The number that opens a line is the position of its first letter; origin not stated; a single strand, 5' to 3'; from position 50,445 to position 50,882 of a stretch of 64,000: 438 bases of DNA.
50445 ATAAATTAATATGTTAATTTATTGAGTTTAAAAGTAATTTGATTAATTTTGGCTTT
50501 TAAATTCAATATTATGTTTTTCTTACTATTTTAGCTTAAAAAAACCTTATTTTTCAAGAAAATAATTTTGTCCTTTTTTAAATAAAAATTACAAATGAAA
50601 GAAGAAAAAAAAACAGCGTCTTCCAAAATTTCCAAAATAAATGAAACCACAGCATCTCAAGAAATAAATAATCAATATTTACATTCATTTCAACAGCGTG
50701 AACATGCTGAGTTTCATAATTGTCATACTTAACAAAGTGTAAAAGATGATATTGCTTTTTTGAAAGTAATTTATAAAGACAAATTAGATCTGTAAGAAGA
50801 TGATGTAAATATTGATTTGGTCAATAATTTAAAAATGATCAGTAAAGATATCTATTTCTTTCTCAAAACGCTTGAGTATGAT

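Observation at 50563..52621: Isolated, translationally coupled histidine-phosphatase-like protein + minimal TM-anchored GGDEF-like protein (RLGDEF): candidate undescribed nucleotide-signalling module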

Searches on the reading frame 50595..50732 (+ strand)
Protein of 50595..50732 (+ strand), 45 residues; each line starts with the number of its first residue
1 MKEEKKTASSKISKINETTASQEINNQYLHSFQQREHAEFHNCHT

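Call 3: search_protein_families(library=pfam, proteins=[window:50595-50732:+], max_evalue=1)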
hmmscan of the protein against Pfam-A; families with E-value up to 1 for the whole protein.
window:50595-50732:+ (45 aa): 1 family
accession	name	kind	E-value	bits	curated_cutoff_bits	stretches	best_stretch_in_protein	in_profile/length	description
PF00980.22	Rota_Capsid_VP6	-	0.17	11.2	25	1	6-43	118-155/396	Rotavirus major capsid protein VP6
